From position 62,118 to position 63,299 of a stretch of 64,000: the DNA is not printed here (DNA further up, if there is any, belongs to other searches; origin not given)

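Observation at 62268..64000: Cytoplasmic histidine kinase translationally coupled to a HerA/DUF87-like ATPase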

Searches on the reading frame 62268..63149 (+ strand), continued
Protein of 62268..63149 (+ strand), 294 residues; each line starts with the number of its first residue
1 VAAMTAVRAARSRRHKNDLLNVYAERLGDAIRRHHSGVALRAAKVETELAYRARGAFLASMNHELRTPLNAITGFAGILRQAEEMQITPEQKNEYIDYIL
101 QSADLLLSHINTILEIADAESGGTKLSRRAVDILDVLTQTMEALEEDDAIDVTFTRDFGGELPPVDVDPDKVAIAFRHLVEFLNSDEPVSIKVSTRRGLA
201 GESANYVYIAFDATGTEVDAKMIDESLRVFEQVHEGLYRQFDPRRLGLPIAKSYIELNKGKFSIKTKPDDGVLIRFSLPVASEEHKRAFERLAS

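Call 47: get_annotated_region(hit=H4, flank=5000)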
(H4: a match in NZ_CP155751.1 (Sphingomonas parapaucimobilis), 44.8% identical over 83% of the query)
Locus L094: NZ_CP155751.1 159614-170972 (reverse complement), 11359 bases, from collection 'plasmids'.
description: Sphingomonas parapaucimobilis strain YK209 plasmid unnamed3, complete sequence
organism: Sphingomonas parapaucimobilis (NCBI taxid 28213)
taxonomy: Bacteria; Pseudomonadota; Alphaproteobacteria; Sphingomonadales; Sphingomonadaceae; Sphingomonas; Sphingomonas parapaucimobilis
host: -; source: Chinese cabbage; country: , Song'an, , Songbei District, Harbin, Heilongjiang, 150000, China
typing (MOB-suite, as given by PLSDB): non-mobilizable
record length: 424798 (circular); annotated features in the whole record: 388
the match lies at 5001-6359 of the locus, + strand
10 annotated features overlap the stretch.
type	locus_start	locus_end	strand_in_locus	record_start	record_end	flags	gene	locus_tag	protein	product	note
CDS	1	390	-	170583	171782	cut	-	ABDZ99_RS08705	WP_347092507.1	MFS transporter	GO:0055085 - transmembrane transport [Evidence IEA]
CDS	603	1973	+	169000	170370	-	-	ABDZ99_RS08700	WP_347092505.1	glycosyl transferase family protein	-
CDS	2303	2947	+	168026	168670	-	-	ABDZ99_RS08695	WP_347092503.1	hypothetical protein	-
CDS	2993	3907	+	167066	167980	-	-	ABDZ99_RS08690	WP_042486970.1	sulfite exporter TauE/SafE family protein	-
CDS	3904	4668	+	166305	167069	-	-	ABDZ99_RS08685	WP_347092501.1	TIGR02186 family protein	-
CDS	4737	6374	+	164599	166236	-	-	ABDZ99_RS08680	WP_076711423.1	ATP-binding protein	-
CDS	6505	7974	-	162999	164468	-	-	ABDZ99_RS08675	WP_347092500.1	M23 family metallopeptidase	-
CDS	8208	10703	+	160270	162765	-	-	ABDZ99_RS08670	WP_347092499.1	helicase-related protein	-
CDS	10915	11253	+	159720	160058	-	-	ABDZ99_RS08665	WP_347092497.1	S4 domain-containing protein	-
CDS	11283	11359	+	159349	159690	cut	fdxA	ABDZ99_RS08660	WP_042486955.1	ferredoxin FdxA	-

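Call 63: get_annotated_region(hit=H20, flank=4000)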
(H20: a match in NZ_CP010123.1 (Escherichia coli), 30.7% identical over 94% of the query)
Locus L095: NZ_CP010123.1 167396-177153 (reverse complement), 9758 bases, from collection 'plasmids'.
description: Escherichia coli strain C5 plasmid A, complete sequence
organism: Escherichia coli (NCBI taxid 562)
taxonomy: Bacteria; Pseudomonadota; Gammaproteobacteria; Enterobacterales; Enterobacteriaceae; Escherichia; Escherichia coli
host: -; source: cow; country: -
typing (MOB-suite, as given by PLSDB): conjugative; replicon IncFIB,IncFIC,IncI-gamma/K1; relaxase MOBF; mating-pair formation MPF_F
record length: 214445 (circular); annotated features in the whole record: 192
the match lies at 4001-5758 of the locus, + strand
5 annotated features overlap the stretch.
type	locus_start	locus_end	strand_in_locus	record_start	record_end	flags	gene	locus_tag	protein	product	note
CDS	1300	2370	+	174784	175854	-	-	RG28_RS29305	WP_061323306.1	IS110 family transposase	-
CDS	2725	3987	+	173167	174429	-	-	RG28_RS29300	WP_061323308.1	SIR2 family protein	-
CDS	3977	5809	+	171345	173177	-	-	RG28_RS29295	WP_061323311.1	ATP-binding protein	-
CDS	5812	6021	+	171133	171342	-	-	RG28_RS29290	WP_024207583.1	KTSC domain-containing protein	-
CDS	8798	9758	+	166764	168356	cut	-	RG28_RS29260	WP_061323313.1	YfjI family protein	-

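Call 64: get_annotated_region(hit=H10, flank=4000)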
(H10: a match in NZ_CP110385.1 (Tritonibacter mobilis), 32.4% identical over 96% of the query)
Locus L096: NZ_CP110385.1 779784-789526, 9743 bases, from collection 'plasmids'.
description: Tritonibacter mobilis strain A3R06 plasmid p2, complete sequence
organism: Tritonibacter mobilis (NCBI taxid 379347)
taxonomy: Bacteria; Pseudomonadota; Alphaproteobacteria; Rhodobacterales; Paracoccaceae; Tritonibacter; Tritonibacter mobilis
host: -; source: -; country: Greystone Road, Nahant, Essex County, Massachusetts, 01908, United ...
typing (MOB-suite, as given by PLSDB): non-mobilizable
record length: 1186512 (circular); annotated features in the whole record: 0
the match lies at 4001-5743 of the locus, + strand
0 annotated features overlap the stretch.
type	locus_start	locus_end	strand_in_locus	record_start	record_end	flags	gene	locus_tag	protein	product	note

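Call 66: predict_structure(alignment_id=A4)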
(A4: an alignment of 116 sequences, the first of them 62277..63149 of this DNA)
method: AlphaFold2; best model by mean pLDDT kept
length: 291 residues; sequences in the alignment: 116
mean_pLDDT: 88.2   pTM: 0.76
mean pLDDT of the five models: 88.2, 88.1, 88.0, 87.1, 86.5
residues with pLDDT >= 90: 182; 70-90: 83; 50-70: 21; < 50: 5
segments of 3 or more residues with pLDDT < 50: 233-235
pLDDT, mean of each block of 10 residues (from residue 1): 54 74 90 89 79 81 93 97 97 96 89 82 91 97 94 94 97 96 93 94 97 94 79 56 91 96 94 96 80 68
secondary structure, 60 per line:
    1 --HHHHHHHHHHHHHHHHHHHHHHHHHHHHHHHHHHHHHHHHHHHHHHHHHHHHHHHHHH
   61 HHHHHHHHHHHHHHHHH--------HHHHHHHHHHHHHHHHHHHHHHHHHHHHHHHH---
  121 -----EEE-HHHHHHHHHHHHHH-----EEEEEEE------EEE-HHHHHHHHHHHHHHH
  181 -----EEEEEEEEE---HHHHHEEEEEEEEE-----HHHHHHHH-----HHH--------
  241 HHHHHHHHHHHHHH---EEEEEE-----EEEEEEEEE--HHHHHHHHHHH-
elements in order: H3-77 H86-117 E126-128 H130-143 E149-155 E162-164 H166-180 E186-194 H198-202 E203-211 H217-224 H241-254 E258-263 E269-277 H280-290

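Call 68: predict_structure(alignment_id=A5)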
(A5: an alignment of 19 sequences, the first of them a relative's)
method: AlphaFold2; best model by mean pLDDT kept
length: 537 residues; sequences in the alignment: 19
mean_pLDDT: 82.9   pTM: 0.83
mean pLDDT of the five models: 82.9, 82.4, 82.0, 81.1, 80.2
residues with pLDDT >= 90: 244; 70-90: 205; 50-70: 53; < 50: 35
segments of 3 or more residues with pLDDT < 50: 1-7, 495-506, 527-537
pLDDT, mean of each block of 10 residues (from residue 1): 44 88 81 68 86 88 53 79 80 83 91 91 91 88 91 92 91 88 92 83 92 94 89 93 90 65 84 91 72 92 91 73 91 83 89 95 83 86 95 95 78 86 93 92 91 83 83 91 89 51 52 83 60 36
secondary structure, 60 per line:
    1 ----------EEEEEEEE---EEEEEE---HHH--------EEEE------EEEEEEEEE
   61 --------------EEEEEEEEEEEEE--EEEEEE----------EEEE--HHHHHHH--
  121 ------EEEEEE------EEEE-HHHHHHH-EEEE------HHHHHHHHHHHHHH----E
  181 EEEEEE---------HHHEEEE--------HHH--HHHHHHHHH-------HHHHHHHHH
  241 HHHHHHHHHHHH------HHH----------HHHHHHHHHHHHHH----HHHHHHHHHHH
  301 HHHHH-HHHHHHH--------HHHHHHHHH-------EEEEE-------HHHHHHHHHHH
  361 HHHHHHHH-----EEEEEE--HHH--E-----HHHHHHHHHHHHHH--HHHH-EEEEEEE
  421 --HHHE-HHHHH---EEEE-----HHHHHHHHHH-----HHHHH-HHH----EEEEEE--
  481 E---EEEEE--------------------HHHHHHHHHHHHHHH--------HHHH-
elements in order: E11-18 E22-27 E42-45 E52-60 E75-87 E90-95 E106-109 H112-118 E127-132 E139-142 H144-150 E152-155 H162-175 E180-186 E199-202 H216-224 H232-252 H272-285 H290-305 H307-313 H322-330 E338-342 H350-368 E374-379 H393-406 H409-412 E414-420 H428-432 E436-439 H445-454 H460-464 E473-478 E485-489 H510-524 H533-536

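Call 70: fold_search(model_id=the predicted structure, library=pdb)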
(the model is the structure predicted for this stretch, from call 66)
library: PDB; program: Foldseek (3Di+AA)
matches with E <= 10: 668; with E <= 0.001: 299
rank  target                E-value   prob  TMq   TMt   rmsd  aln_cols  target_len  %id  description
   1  9a5d_A                5.6e-15  1.00  0.63  0.32   4.7       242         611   21  Integrative model of WALK-YYCH by crosslinking MS and deep learning (released 2024-09-18)
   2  6rh0_A                1.1e-14  1.00  0.55  0.66   5.2       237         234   22  Revisiting pH-gated conformational switch. Complex HK853-RR468 pH 5.5 (released 2020-02-19)
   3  6rh0_B                1.2e-14  1.00  0.56  0.66   5.1       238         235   21  Revisiting pH-gated conformational switch. Complex HK853-RR468 pH 5.5 (released 2020-02-19)
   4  5uht_A                2.8e-14  1.00  0.56  0.67   5.0       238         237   21  Structure of the Thermotoga maritima HK853-BeF3-RR468 complex at pH 5.0 (released 2017-12-27)
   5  6rgy_A                3.1e-14  1.00  0.54  0.64   5.4       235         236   22  Revisiting pH-gated conformational switch. Complex HK853-RR468 pH 7.5 (released 2020-02-19)
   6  4u7o_A                3.9e-14  1.00  0.62  0.75   3.9       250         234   20  Active histidine kinase bound with ATP (released 2015-09-02)
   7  6rgz_A                4.4e-14  1.00  0.55  0.66   5.2       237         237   22  Revisiting pH-gated conformational switch. Complex HK853-RR468 pH 6.5 (released 2020-02-19)
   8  6rgy_B                5.5e-14  1.00  0.56  0.66   5.1       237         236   22  Revisiting pH-gated conformational switch. Complex HK853-RR468 pH 7.5 (released 2020-02-19)
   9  4jav_A                5.8e-14  1.00  0.48  0.56   7.9       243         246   21  Structural basis of a rationally rewired protein-protein interface (HK853wt and RR468mutant V13P, L14I, I17M and N21V) (released 2013-09-04)
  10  6rh8_A                9.1e-14  1.00  0.55  0.65   5.2       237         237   21  Revisiting pH-gated conformational switch. Complex HK853 mutant H260A -RR468 mutant D53A pH 5.3 (released 2020-02-19)
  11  4jav_B                1.3e-13  1.00  0.53  0.61   5.9       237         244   22  Structural basis of a rationally rewired protein-protein interface (HK853wt and RR468mutant V13P, L14I, I17M and N21V) (released 2013-09-04)
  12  4q20_B                1.5e-13  1.00  0.57  0.71   4.9       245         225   24  Crystal structure of a C-terminal part of tyrosine kinase (DivL) from Caulobacter crescentus CB15 at 2.50 A resolution (released 2014-04-23)
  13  5c93_A                1.5e-13  1.00  0.61  0.73   4.2       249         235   21  Histidine kinase with ATP (released 2016-07-27)
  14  6rfv_B                2.3e-13  1.00  0.53  0.64   5.4       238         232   22  Revisiting pH-gated conformational switch. Complex HK853-RR468 pH 7 (released 2020-02-19)
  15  4zki_A                2.7e-13  1.00  0.61  0.73   4.3       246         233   20  The crystal structure of Histidine Kinase YycG with ADP (released 2016-05-04)
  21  4q20_A                4.5e-13  1.00  0.53  0.64   6.2       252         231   23  Crystal structure of a C-terminal part of tyrosine kinase (DivL) from Caulobacter crescentus CB15 at 2.50 A resolution (released 2014-04-23)
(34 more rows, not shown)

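Call 71: fold_search(model_id=the predicted structure, library=pdb)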
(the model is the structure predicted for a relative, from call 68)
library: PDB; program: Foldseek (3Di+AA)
matches with E <= 10: 1464; with E <= 0.001: 232
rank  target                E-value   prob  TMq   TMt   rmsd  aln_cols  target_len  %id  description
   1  8wod_D                1.2e-33  1.00  0.75  0.81   3.9       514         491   22  Cryo-EM structure of SIR2/HerA complex (released 2024-09-11)
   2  8wld_L                7.0e-33  1.00  0.75  0.61  12.4       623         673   20  Cryo-EM structure of SIR2/HerA antiphage complex (released 2024-09-11)
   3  8wiv_D                1.4e-32  1.00  0.75  0.67  10.2       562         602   22  Cryo-EM structure of a bacterial protein (released 2024-09-11)
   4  8woc_D                1.9e-32  1.00  0.75  0.73   4.7       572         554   21  Cryo-EM structure of SIR2/HerA complex (released 2024-09-11)
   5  8wof_D                2.1e-32  1.00  0.75  0.73   4.7       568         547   21  Cryo-EM structure of SIR2/HerA complex (released 2024-09-11)
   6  8wld_D                2.8e-32  1.00  0.75  0.62   4.7       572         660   21  Cryo-EM structure of SIR2/HerA antiphage complex (released 2024-09-11)
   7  8wld_M                7.3e-32  1.00  0.76  0.61   4.4       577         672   21  Cryo-EM structure of SIR2/HerA antiphage complex (released 2024-09-11)
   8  8wld_A                1.0e-31  1.00  0.73  0.81   3.9       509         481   22  Cryo-EM structure of SIR2/HerA antiphage complex (released 2024-09-11)
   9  8wod_O                1.3e-31  1.00  0.74  0.71   4.4       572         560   20  Cryo-EM structure of SIR2/HerA complex (released 2024-09-11)
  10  8xaw_D                3.2e-31  1.00  0.74  0.71  13.2       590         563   17  Cryo-EM structure of an anti-phage defense complex bound to AMPPNP and DNA at state 1 (released 2024-06-05)
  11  8xau_E                3.4e-31  1.00  0.76  0.74  10.0       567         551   18  Cryo-EM structure of HerA (released 2024-06-05)
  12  8xau_A                4.6e-31  1.00  0.75  0.72  10.3       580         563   18  Cryo-EM structure of HerA (released 2024-06-05)
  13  8wiv_O                7.2e-31  1.00  0.78  0.64  12.6       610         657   21  Cryo-EM structure of a bacterial protein (released 2024-09-11)
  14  8wj3_D                1.1e-30  1.00  0.75  0.81   4.8       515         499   22  Cryo-EM structure of a bacterial protein (released 2024-09-11)
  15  8wiv_L                1.7e-30  1.00  0.76  0.64  10.9       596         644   20  Cryo-EM structure of a bacterial protein (released 2024-09-11)
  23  9x1m_A                3.5e-29  1.00  0.64  0.60   6.4       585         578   16  The cryo-EM structure of HerA-NurA complex with AMPPNP and dsDNA from Thermococcus kodakarensis (released 2026-02-04)
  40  9x1l_A                6.3e-27  1.00  0.56  0.52  12.7       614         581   16  The cryo-EM structure of HerA-NurA complex with AMPPNP from Thermococcus kodakarensis (released 2026-02-04)
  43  4d2i_A                8.9e-27  1.00  0.63  0.72   6.8       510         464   16  Crystal structure of the HerA hexameric DNA translocase from Sulfolobus solfataricus bound to AMP-PNP (released 2014-12-03)
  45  4d2i_B                2.2e-26  1.00  0.66  0.76   8.1       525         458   16  Crystal structure of the HerA hexameric DNA translocase from Sulfolobus solfataricus bound to AMP-PNP (released 2014-12-03)
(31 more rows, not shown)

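Call 72: search_protein_representatives(alignment_id=A5)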
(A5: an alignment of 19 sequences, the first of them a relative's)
Query: 19 sequences, 541 profile positions. Proteins with E-value up to 0.001 (for the whole library): 15129; up to 1e-10: 5351; up to 1e-30: 1003. The best 150 are listed.
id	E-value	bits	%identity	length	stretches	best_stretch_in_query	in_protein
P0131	3.2e-241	817.7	-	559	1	11-539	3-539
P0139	1.8e-220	749.2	-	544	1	1-537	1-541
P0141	6.1e-173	592.3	-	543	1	9-536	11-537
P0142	1.5e-155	534.9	-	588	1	7-536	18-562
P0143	2.8e-148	510.9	-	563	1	9-534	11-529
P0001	3.6e-143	494.1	-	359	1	13-343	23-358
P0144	4.4e-142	490.5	-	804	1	9-534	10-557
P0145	7.4e-141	486.4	-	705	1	11-532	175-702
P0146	5.9e-140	483.5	-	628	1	13-534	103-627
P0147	7.9e-140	483.0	-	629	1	15-534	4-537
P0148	2.4e-139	481.4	-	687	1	6-537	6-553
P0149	9.8e-138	476.1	-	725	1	13-534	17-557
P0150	1.3e-137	475.7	-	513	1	39-534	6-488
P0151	6.5e-137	473.4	-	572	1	14-534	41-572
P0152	2.3e-134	465.0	-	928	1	12-532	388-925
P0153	7.5e-134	463.3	-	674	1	5-535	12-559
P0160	7.0e-130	450.2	-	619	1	9-535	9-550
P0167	6.2e-125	433.9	-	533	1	17-533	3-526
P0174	8.0e-123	426.9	-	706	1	16-534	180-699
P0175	2.1e-122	425.5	-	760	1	17-532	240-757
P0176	2.4e-122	425.3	-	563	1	17-532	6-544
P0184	7.4e-119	413.8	-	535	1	18-534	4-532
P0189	5.9e-114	397.7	-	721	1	8-526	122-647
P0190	3.6e-113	395.1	-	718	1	14-531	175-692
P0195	1.1e-110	386.8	-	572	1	11-532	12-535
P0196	3.4e-110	385.2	-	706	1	14-532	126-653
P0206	9.1e-106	370.6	-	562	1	14-533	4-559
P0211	6.3e-101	354.6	-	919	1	16-533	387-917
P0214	2.9e-99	349.2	-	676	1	46-531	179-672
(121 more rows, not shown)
